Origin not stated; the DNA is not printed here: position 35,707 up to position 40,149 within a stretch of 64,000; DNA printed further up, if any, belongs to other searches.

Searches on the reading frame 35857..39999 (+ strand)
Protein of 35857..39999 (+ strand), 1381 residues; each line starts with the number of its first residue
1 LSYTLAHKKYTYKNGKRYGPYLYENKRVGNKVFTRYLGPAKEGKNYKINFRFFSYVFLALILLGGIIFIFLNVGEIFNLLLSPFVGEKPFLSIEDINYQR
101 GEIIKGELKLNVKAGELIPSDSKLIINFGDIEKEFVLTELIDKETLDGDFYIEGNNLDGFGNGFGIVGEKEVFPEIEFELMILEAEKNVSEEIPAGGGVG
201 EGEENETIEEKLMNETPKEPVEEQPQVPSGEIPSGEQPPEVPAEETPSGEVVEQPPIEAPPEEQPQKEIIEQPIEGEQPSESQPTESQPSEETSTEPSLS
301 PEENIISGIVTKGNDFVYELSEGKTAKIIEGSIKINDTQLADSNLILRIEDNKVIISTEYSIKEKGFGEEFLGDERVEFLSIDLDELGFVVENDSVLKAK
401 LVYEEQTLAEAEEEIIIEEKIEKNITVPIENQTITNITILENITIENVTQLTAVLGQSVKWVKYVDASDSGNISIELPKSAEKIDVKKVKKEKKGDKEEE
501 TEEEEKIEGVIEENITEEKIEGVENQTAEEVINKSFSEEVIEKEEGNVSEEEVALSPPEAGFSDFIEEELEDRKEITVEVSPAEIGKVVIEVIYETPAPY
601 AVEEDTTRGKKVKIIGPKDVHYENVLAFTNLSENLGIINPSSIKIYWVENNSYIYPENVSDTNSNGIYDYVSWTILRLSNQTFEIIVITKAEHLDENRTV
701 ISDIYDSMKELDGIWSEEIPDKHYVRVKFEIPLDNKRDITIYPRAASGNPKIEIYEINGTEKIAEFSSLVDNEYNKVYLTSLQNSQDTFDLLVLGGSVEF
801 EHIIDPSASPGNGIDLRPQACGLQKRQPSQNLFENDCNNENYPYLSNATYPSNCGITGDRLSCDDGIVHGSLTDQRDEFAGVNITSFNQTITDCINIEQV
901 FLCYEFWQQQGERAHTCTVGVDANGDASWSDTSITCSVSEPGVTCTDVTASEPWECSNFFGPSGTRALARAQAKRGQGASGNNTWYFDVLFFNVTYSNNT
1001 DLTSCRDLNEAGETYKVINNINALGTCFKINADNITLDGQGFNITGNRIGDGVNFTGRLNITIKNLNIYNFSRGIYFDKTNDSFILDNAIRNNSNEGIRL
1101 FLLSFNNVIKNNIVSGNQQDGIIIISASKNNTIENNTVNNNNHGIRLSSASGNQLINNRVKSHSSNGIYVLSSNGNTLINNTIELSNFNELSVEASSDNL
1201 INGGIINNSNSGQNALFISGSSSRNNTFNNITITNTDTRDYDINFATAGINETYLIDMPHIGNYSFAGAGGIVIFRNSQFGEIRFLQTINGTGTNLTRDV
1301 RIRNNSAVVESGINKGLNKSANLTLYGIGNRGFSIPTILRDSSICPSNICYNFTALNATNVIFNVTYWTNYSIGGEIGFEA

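Call 61: search_protein_families(library=pfam, proteins=[window:35857-39999:+], max_evalue=0.0001)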
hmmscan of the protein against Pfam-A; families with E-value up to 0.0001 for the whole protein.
window:35857-39999:+ (1381 aa): 2 families
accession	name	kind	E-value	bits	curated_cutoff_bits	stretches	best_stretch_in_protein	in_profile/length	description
PF05048.19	NosD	-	1.9e-21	76.9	23.6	2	1035-1183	19-169/212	Periplasmic copper-binding protein (NosD)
PF13229.12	Beta_helix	-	8e-15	55.3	25.9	1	1034-1159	33-157/158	Right handed beta helix region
